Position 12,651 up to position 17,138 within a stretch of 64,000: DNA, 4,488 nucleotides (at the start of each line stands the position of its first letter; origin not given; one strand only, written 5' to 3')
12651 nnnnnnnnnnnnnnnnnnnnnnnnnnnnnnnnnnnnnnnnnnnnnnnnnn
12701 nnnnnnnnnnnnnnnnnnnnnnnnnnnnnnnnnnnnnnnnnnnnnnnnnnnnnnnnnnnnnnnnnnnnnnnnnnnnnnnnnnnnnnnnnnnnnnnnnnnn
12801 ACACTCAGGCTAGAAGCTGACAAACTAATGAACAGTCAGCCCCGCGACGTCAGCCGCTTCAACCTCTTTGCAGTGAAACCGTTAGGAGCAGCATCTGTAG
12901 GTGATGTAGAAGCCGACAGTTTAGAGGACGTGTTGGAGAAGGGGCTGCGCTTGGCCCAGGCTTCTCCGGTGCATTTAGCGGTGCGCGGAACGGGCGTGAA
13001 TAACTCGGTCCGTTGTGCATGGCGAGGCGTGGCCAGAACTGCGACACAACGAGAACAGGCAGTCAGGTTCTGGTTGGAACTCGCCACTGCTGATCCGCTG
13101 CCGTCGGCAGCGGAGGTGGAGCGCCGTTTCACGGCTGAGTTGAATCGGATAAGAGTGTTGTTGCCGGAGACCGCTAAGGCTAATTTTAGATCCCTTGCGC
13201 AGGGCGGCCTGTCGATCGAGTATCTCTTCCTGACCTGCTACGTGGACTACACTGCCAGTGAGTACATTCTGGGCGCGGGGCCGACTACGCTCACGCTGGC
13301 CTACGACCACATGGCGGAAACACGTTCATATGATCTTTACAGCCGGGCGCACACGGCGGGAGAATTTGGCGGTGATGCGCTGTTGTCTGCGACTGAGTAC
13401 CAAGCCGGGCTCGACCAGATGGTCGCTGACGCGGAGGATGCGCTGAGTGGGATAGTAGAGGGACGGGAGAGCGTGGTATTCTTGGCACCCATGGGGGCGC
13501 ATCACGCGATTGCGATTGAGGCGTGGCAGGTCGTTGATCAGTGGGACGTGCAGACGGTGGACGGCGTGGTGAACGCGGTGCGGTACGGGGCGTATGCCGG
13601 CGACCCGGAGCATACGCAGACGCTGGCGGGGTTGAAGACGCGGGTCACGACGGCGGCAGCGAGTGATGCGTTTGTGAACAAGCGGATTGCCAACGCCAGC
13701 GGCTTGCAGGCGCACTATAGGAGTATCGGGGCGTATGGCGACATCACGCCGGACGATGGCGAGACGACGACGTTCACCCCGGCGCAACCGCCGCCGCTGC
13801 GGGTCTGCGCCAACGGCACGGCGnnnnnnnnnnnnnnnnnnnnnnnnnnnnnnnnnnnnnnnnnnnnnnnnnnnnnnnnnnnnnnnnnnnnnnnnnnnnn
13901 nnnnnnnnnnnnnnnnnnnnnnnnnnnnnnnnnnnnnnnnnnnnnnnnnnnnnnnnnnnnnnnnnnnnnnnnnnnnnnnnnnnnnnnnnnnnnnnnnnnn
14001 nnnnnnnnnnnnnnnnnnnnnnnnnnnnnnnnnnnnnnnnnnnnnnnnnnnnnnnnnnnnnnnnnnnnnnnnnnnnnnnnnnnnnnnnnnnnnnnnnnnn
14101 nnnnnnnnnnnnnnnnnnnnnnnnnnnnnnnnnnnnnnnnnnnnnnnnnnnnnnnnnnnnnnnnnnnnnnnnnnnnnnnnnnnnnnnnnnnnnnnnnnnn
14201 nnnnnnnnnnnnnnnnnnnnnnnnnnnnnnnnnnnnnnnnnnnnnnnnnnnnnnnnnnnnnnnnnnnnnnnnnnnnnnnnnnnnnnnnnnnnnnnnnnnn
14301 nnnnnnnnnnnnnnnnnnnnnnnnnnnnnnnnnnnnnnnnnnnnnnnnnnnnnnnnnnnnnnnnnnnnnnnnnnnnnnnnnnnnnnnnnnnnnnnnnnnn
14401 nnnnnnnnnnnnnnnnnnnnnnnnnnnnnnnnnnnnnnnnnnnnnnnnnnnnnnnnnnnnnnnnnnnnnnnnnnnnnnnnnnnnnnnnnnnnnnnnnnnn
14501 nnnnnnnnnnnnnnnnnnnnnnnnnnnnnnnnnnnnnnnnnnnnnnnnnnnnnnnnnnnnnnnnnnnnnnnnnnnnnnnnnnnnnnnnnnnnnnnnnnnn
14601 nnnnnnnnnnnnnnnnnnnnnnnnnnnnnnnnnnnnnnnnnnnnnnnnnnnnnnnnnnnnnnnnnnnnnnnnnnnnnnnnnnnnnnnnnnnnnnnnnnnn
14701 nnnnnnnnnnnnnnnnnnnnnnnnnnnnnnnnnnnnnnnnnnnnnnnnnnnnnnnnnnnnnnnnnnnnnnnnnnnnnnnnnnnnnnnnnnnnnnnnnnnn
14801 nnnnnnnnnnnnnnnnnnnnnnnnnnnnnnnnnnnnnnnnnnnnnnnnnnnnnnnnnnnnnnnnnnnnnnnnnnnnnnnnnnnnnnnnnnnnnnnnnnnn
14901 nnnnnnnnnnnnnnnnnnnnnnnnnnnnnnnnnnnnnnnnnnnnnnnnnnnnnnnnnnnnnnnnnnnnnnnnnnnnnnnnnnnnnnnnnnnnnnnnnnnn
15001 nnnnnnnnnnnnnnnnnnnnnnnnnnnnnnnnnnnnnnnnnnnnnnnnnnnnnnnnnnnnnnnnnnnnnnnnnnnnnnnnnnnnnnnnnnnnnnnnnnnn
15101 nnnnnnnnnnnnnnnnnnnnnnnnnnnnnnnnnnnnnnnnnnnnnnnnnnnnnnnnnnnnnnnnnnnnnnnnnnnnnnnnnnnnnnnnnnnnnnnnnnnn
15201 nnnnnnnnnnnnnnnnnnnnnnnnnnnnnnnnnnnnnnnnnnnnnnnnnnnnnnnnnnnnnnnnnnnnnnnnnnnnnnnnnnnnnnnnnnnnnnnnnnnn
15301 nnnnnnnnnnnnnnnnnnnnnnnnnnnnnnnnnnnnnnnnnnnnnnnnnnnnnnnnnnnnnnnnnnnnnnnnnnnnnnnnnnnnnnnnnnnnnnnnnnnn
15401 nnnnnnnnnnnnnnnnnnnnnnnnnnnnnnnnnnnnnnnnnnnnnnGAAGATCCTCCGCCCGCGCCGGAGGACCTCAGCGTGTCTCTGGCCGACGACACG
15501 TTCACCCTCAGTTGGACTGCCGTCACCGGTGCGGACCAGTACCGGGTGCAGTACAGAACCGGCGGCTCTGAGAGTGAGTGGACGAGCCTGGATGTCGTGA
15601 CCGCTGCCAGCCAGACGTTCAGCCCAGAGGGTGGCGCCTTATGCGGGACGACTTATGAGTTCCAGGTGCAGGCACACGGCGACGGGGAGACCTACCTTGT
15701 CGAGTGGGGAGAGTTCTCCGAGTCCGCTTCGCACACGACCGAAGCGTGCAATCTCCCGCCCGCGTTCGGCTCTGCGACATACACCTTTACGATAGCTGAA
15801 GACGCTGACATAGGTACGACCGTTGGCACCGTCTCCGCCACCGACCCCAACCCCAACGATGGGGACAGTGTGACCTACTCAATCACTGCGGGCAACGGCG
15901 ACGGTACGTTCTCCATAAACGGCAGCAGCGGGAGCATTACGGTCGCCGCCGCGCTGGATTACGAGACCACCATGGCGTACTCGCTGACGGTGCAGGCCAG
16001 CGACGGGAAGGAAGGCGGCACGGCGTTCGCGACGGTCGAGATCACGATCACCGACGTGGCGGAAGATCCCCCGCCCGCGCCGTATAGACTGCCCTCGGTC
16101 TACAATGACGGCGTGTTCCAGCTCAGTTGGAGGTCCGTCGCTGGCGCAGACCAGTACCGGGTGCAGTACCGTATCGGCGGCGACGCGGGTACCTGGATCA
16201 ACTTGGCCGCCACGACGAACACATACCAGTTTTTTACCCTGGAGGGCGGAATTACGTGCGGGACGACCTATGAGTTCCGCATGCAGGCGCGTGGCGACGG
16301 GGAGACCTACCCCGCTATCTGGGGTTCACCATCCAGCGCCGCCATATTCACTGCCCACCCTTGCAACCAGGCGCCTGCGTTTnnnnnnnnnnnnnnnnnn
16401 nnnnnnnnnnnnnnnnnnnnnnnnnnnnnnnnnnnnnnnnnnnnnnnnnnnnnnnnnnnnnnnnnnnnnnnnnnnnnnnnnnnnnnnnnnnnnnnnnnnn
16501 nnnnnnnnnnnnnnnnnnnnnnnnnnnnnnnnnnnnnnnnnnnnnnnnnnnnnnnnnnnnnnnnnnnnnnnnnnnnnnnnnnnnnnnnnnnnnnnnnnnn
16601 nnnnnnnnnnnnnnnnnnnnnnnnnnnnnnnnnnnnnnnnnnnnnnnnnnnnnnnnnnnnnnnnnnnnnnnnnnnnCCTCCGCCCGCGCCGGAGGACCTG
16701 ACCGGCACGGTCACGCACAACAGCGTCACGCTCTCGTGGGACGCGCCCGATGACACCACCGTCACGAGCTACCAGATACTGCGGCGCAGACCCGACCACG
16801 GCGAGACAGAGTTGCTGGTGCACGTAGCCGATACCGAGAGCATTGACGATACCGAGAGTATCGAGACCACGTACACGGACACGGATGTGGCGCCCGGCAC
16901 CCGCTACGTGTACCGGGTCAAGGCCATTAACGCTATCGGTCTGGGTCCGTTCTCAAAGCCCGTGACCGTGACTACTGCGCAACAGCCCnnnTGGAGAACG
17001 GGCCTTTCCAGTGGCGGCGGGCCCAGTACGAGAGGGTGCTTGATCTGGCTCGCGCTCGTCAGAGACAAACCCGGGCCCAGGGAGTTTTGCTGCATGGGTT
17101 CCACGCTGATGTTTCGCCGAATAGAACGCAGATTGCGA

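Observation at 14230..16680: Four tandem roughly 610-bp intragenic repeats with near-identical non-adjacent units (1 and 3): signs of recent gene conversion or expansion in a surface protein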

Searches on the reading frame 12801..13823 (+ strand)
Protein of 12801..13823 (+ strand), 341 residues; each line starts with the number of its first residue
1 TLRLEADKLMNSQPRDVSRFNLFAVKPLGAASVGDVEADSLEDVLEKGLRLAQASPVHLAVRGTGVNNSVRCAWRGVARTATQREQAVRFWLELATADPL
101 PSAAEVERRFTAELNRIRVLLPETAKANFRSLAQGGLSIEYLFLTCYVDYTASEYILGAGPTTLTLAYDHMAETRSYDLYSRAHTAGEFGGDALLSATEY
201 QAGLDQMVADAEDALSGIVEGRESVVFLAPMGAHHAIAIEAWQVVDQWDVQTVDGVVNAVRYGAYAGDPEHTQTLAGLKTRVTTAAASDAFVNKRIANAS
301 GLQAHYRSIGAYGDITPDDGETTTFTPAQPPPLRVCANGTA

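Call 32: predict_structure(alignment_id=A1)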
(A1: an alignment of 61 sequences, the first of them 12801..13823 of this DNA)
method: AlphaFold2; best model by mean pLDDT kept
length: 341 residues; sequences in the alignment: 61
mean_pLDDT: 90.2   pTM: 0.88
mean pLDDT of the five models: 90.2, 90.0, 88.0, 87.2, 86.5
residues with pLDDT >= 90: 266; 70-90: 45; 50-70: 21; < 50: 9
segments of 3 or more residues with pLDDT < 50: 27-32
pLDDT, mean of each block of 10 residues (from residue 1): 54 85 63 67 92 89 97 95 91 94 93 91 91 92 97 98 97 96 95 97 97 96 97 85 97 96 93 98 96 96 95 86 91 72 48
secondary structure, 60 per line:
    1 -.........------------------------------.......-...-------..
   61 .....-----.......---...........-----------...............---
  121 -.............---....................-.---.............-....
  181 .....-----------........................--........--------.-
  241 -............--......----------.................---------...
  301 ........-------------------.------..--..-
elements in order: H2-10 H41-47 E59-65 E71-77 H81-91 H103-117 H122-134 E138-157 E163-175 H177-185 H197-219 E223-230 E242-253 E256-261 E272-274 H275-288 H299-308

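Call 35: fold_search(model_id=the predicted structure, library=pdb)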
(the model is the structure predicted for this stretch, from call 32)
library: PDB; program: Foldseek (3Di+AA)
matches with E <= 10: 224; with E <= 0.001: 0
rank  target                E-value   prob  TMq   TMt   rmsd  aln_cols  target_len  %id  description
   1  8oix_I                4.4e-02  0.08  0.09  0.12  18.7       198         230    9  CryoEM structure of 20S Trichomonas vaginalis proteasome in complex with proteasome inhibitor Salinosporamid A (released 2024-04-10)
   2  7ls6_K                9.6e-02  0.09  0.10  0.15  17.8       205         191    9  Cryo-EM structure of Pre-15S proteasome core particle assembly intermediate purified from Pre3-1 proteasome mutant (G3 (released 2021-04-14)
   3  6bdf_1                9.6e-02  0.08  0.10  0.15  18.2       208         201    9  2.8 A resolution reconstruction of the Thermoplasma acidophilum 20S proteasome using cryo-electron microscopy (released 2017-12-27)
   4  7lsx_K                1.2e-01  0.10  0.11  0.18  17.6       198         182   10  Cryo-EM structure of 13S proteasome core particle assembly intermediate purified from Pre3-1 proteasome mutant (G34D) (released 2021-04-14)
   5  9d3i_K                1.3e-01  0.09  0.10  0.16  18.3       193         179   10  Proteasome core particle assembly intermediate 5-alpha/4-beta/Ump1 purified from Saccharomyces cerevisiae. (released 2025-08-20)
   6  8p0t_I                1.4e-01  0.05  0.08  0.11  17.5       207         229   10  CryoEM structure of 20S Trichomonas vaginalis proteasome in complex with proteasome inhibitor CP-17 (released 2024-05-22)
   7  9m2w_n                1.6e-01  0.10  0.10  0.16  17.6       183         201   12  The cryo-EM structure of 26S proteasome-Midnolin complex in the MD state (released 2025-09-10)
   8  5loy_A                1.6e-01  0.03  0.09  0.11  20.9       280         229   12  Helical Assembly of a Designed Anbu Protein (released 2017-06-07)
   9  6kg7_A                1.7e-01  0.03  0.10  0.03  27.2       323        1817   10  Cryo-EM Structure of the Mammalian Tactile Channel Piezo2 (released 2019-09-04)
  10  5lf6_J                2.5e-01  0.03  0.09  0.12  17.9       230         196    9  Human 20S proteasome complex with Z-LLY-ketoaldehyde at 2.1 Angstrom (released 2016-08-17)
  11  6r70_J                2.7e-01  0.06  0.11  0.15  17.7       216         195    8  Endogeneous native human 20S proteasome (released 2019-07-03)
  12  8qyn_P                2.8e-01  0.05  0.10  0.15  18.6       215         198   12  Human 20S proteasome assembly intermediate structure 5 (released 2024-02-21)
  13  5nyj_I                2.8e-01  0.03  0.10  0.12  20.5       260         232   10  Anbu from Hyphomicrobium sp. strain MC1 - SG: C2 (released 2017-05-24)
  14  7wlt_A                2.8e-01  0.03  0.11  0.04  25.6       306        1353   12  the Curved Structure of mPIEZO1 in Lipid Bilayer (released 2022-04-13)
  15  8w2f_H                3.0e-01  0.06  0.10  0.14  18.7       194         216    9  Plasmodium falciparum 20S proteasome bound to an inhibitor (released 2024-07-31)
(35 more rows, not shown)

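Call 58: search_protein_representatives(protein=window:12801-13823:+)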
Query: 341 residues. Proteins with E-value up to 0.001 (for the whole library): 550; up to 1e-10: 413; up to 1e-30: 266. The best 150 are listed.
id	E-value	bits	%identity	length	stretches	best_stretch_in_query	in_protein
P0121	6.2e-166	567.6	100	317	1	1-261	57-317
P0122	1.0e-154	530.7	74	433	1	12-341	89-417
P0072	8.7e-126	435.7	62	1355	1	13-341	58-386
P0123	8.6e-123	425.9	60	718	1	14-341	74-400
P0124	8.6e-122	422.6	63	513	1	21-340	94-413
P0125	2.8e-119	414.3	62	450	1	12-341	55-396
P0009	9.9e-119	412.5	59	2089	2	20-332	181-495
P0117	1.3e-118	412.1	63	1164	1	19-341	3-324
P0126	2.0e-118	411.5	58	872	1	13-333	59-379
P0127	2.1e-118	411.5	60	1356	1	13-341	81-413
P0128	2.3e-118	411.3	61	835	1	14-341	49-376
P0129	3.5e-118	410.7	63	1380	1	11-341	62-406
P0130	1.2e-116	405.7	60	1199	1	12-339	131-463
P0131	3.8e-116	404.0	58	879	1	10-333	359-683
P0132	8.2e-114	396.4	59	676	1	26-341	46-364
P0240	1.4e-64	234.6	89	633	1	219-341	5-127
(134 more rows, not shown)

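Call 60: find_encoding_contigs(protein=P0240, flank=10000, max_places=5)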
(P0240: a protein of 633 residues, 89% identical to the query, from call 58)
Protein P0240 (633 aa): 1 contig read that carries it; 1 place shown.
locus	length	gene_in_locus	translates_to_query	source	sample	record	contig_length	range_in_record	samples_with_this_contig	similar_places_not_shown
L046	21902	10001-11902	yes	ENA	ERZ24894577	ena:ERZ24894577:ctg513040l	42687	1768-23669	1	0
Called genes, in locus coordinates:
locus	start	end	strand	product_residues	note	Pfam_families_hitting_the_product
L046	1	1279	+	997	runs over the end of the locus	PF04313:HSDR_N, PF04851:ResIII, PF18766:SWI2_SNF2, PF22679:T1R_D3-like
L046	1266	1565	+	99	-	PF01863:YgjP-like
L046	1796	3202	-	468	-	PF00512:HisKA, PF13581:HATPase_c_2 (weak), PF02518:HATPase_c, PF00072:Response_reg, PF00486:Trans_reg_C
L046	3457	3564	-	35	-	-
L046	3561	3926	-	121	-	PF01590:GAF, PF13185:GAF_2 (faint)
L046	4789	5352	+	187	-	-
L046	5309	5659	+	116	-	PF00041:fn3, PF16656:Pur_ac_phosph_N (faint)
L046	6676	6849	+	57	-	-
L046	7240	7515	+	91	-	-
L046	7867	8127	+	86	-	-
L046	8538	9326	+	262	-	PF00930:DPPIV_N (faint), PF26549:Tricorn_N (faint), PF07676:PD40 (faint)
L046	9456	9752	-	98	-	-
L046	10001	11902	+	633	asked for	PF00560:LRR_1 (faint), PF12799:LRR_4 (faint), PF13855:LRR_8 (weak), PF00041:fn3, PF00028:Cadherin, PF23592:Cadherin_CELSR2_9th (weak), PF25374:Cadherin_FAT4_N (weak)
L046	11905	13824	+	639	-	PF01108:Tissue_fac (faint), PF00028:Cadherin, PF17963:Big_9 (weak), PF00041:fn3 (weak), PF00028:Cadherin, PF17963:Big_9, PF00028:Cadherin, PF17963:Big_9, +9 more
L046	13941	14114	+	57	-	PF00041:fn3 (weak)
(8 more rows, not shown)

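Call 61: find_encoding_contigs(protein=P0121, flank=10000, max_places=5)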
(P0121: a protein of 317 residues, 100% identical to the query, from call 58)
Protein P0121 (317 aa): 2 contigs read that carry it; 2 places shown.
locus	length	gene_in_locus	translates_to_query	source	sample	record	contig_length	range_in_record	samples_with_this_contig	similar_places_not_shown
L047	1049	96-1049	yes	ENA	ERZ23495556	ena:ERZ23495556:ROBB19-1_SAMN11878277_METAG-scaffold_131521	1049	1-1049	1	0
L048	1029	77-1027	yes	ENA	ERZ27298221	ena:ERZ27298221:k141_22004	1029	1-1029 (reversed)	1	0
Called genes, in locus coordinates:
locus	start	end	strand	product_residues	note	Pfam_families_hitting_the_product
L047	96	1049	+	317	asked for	?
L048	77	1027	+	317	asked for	?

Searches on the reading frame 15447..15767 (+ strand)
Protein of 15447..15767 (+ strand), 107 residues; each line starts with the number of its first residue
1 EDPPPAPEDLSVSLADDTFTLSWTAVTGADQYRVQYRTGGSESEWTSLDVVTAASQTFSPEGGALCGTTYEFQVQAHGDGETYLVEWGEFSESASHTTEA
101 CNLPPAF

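Call 52: search_protein_families(library=pfam, proteins=[window:15447-15767:+], max_evalue=0.01)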
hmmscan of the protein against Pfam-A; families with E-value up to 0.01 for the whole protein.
window:15447-15767:+ (107 aa): 5 families
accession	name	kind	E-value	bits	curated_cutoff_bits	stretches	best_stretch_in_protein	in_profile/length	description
PF00041.27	fn3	-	3.2e-07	30.9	25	1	6-79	2-71/84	Fibronectin type III domain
PF25300.1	Fn3_Dep-1_3rd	-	0.00024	21.4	26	1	20-77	14-72/85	Dep-1 third Fn3-like domain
PF16656.11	Pur_ac_phosph_N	-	0.00058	20.8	30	0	7-55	1-51/93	Purple acid Phosphatase, N-terminal domain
PF25788.1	Ig_Rha78A_N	-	0.0016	19.1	27.4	1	16-98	17-101/105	Rha78A-like, N-terminal immunoglobulin domain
PF01108.23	Tissue_fac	-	0.0054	17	27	0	4-57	22-77/107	Tissue factor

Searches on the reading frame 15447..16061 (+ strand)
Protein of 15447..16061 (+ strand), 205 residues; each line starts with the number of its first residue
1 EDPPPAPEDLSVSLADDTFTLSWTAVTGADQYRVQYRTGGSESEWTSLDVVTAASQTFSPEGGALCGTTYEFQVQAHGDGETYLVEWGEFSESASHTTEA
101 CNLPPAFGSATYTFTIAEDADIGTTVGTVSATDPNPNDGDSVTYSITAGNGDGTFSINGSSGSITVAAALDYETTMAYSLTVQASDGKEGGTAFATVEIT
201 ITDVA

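Call 74: predict_structure(alignment_id=A2)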
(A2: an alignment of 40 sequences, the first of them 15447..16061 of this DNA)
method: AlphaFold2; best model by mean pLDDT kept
length: 205 residues; sequences in the alignment: 40
mean_pLDDT: 96.2   pTM: 0.78
mean pLDDT of the five models: 96.2, 96.0, 95.9, 95.7, 95.5
residues with pLDDT >= 90: 188; 70-90: 17; 50-70: 0; < 50: 0
segments of 3 or more residues with pLDDT < 50: none
pLDDT, mean of each block of 10 residues (from residue 1): 97 97 98 96 97 98 94 98 98 96 93 98 98 86 97 97 98 97 94 97 95
secondary structure, 60 per line:
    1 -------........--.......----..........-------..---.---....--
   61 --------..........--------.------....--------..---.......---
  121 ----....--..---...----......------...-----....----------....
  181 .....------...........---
elements in order: E8-15 E18-24 E29-38 E55-58 E69-78 E94-97 E111-117 E125-128 E143-148 E155-157 E163-166 E177-185 E192-202

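Call 76: fold_search(model_id=the predicted structure, library=pdb)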
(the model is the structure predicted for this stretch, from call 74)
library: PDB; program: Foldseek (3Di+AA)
matches with E <= 10: 1809; with E <= 0.001: 581
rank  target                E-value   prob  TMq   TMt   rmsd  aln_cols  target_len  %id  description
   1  6bxu_B                7.1e-12  1.00  0.50  0.34   9.5       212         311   25  Crystal Structure of Mouse Protocadherin-15 EC5-7 I582T (released 2018-12-26)
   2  6bxu_A                1.6e-11  1.00  0.49  0.33   9.4       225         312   25  Crystal Structure of Mouse Protocadherin-15 EC5-7 I582T (released 2018-12-26)
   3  5w1d                  5.8e-11  1.00  0.50  0.27   9.3       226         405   26  Crystal Structure of Mouse Protocadherin-15 EC4-7 (released 2018-06-06)
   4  5kj4_A                1.4e-10  1.00  0.46  0.41  11.6       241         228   26  Crystal Structure of Mouse Protocadherin-15 EC9-10 (released 2016-11-23)
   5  5kj4_C                1.9e-10  1.00  0.45  0.41  12.0       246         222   26  Crystal Structure of Mouse Protocadherin-15 EC9-10 (released 2016-11-23)
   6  7sz8_A                2.6e-10  1.00  0.48  0.25  10.0       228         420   22  Crystal structure of human CELSR1 EC4-7 (released 2022-12-14)
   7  4zmt_B                3.6e-10  1.00  0.48  0.46   9.5       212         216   22  Crystal structure of human P-cadherin (ss-X-dimer-long) (released 2016-09-07)
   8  6ztr_I                6.7e-10  1.00  0.47  0.45   8.8       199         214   23  Crystal Structure of the anti-human P-Cadherin Fab CQY684 in complex with human P-Cadherin(108-324) (released 2021-05-05)
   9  6cgu_A                7.1e-10  1.00  0.47  0.47  10.1       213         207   24  mouse cadherin-6 EC1-2 adhesive fragment (released 2018-05-09)
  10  2wcp                  8.3e-10  1.00  0.49  0.48   8.7       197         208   25  CRYSTAL STRUCTURE OF MOUSE CADHERIN-23 EC1-2 (released 2010-04-21)
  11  6cgb                  8.7e-10  1.00  0.44  0.44  10.5       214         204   25  chimera of mouse cadherin-11 EC1 and mouse cadherin-6 EC2 (released 2018-05-09)
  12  7sz8_B                9.7e-10  1.00  0.47  0.25   9.1       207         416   22  Crystal structure of human CELSR1 EC4-7 (released 2022-12-14)
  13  7cmf                  1.0e-09  1.00  0.47  0.45   7.6       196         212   24  Crystal structure of human P-cadherin REC12 (monomer) in complex with 2-(5-chloro-2-methyl-1H-indol-3-yl)ethan-1-amine ( (released 2021-09-15)
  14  6ztr_J                1.1e-09  1.00  0.47  0.45   8.5       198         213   24  Crystal Structure of the anti-human P-Cadherin Fab CQY684 in complex with human P-Cadherin(108-324) (released 2021-05-05)
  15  6ztb                  1.1e-09  1.00  0.47  0.45   8.2       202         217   23  Crystal Structure of human P-Cadherin EC1_EC2 (released 2021-05-05)
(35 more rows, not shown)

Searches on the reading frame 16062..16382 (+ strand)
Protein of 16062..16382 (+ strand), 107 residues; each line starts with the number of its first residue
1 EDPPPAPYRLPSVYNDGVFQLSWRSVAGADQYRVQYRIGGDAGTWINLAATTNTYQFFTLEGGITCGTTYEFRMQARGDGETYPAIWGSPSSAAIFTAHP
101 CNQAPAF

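Call 52: search_protein_families(library=pfam, proteins=[window:16062-16382:+], max_evalue=0.01)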
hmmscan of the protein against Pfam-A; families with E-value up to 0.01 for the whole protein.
window:16062-16382:+ (107 aa): 1 family
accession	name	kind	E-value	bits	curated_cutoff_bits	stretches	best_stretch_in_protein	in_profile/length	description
PF00041.27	fn3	-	0.00044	20.8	25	1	17-80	15-72/84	Fibronectin type III domain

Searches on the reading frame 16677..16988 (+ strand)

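Call 52: search_protein_families(library=pfam, proteins=[window:16677-16988:+], max_evalue=0.01)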
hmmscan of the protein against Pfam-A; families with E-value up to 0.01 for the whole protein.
window:16677-16988:+ (104 aa): 3 families
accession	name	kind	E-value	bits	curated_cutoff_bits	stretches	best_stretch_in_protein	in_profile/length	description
PF00041.27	fn3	-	6.6e-16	58.7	25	1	4-98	2-83/84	Fibronectin type III domain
PF25788.1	Ig_Rha78A_N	-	5.1e-08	33.6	27.4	1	13-101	16-102/105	Rha78A-like, N-terminal immunoglobulin domain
PF16656.11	Pur_ac_phosph_N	-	1.9e-06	28.8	30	1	12-100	10-93/93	Purple acid Phosphatase, N-terminal domain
